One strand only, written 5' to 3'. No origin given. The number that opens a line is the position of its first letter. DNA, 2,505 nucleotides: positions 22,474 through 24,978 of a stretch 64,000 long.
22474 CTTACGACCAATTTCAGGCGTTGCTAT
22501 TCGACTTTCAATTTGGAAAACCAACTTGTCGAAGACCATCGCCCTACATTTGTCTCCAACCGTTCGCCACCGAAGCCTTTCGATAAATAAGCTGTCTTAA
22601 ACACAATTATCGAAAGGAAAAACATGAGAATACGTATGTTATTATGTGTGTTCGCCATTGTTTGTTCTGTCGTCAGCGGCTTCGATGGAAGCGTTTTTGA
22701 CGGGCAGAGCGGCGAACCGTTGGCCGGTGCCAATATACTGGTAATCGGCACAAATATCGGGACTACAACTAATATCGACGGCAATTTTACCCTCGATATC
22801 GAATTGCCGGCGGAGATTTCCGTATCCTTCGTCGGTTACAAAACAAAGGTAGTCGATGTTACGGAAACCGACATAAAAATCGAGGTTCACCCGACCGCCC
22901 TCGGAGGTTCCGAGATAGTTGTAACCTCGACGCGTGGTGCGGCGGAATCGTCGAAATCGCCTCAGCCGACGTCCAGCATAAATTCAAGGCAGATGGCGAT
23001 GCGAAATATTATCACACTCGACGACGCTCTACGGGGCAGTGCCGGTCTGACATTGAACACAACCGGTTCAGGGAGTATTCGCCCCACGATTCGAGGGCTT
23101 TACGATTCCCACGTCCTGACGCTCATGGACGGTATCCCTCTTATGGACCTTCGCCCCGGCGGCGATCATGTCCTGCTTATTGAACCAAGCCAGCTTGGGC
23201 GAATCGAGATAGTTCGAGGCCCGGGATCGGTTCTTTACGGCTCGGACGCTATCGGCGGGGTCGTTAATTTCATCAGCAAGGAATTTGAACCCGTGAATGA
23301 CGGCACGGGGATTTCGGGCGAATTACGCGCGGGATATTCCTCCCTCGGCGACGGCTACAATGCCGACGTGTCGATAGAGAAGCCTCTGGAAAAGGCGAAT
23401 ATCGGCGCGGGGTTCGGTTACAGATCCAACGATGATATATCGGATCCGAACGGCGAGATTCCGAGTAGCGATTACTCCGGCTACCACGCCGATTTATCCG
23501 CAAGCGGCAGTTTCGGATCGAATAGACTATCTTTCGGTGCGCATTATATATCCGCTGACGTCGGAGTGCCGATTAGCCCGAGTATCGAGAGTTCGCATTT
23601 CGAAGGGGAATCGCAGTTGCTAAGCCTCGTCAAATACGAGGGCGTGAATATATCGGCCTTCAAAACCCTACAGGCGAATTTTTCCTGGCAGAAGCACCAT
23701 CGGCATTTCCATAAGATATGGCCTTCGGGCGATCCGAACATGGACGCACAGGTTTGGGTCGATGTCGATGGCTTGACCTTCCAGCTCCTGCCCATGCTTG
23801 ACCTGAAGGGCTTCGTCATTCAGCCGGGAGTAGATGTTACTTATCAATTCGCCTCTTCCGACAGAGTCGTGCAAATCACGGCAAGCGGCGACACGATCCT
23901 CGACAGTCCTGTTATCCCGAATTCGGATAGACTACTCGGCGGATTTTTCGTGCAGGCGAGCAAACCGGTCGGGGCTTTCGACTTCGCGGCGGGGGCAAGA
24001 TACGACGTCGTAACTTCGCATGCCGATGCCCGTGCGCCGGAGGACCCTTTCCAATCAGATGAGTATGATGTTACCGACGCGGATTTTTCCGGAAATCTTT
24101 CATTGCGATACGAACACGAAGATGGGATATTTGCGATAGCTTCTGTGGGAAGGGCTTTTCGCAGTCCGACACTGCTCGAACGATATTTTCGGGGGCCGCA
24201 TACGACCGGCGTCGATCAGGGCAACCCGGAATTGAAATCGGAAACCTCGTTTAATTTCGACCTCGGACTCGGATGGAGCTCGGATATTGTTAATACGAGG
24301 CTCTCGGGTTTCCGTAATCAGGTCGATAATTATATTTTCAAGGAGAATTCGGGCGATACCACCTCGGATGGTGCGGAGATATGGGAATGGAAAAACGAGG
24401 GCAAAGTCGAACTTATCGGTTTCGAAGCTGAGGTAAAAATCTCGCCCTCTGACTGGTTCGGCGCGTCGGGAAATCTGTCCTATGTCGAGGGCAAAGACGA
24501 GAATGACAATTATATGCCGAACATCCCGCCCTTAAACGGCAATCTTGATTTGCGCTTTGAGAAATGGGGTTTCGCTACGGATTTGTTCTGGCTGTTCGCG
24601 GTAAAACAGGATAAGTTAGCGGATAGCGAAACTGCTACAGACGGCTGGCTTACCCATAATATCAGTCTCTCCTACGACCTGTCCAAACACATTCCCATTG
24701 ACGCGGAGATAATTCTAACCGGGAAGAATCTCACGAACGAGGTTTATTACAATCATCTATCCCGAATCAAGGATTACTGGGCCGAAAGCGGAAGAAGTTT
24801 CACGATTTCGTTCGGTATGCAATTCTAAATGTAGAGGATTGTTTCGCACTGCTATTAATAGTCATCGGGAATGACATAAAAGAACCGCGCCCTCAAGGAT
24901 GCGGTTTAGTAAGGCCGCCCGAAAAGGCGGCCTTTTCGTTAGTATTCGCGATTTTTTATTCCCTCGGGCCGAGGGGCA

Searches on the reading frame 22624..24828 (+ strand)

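Call 64: search_protein_families(library=pfam, proteins=[window:22624-24828:+], max_evalue=0.0001)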
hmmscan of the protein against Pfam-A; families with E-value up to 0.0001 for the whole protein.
window:22624-24828:+ (734 aa): 5 families
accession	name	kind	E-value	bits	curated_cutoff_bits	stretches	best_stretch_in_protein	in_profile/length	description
PF00593.30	TonB_dep_Rec_b-barrel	-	4.1e-44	152.6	27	1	270-695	7-428/436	TonB dependent receptor-like, beta-barrel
PF07715.20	Plug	-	4.9e-23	82.1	23.9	1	110-213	3-107/107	TonB-dependent Receptor Plug Domain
PF13715.12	CarbopepD_reg_2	-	1.7e-16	60.5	32.2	1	21-100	2-88/88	CarboxypepD_reg-like domain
PF14905.12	OMP_b-brl_3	-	4.4e-11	42.9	27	1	433-686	109-359/408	Outer membrane protein beta-barrel family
PF13620.12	CarboxypepD_reg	-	2.7e-09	37.7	32.3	1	22-80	4-68/82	Carboxypeptidase regulatory-like domain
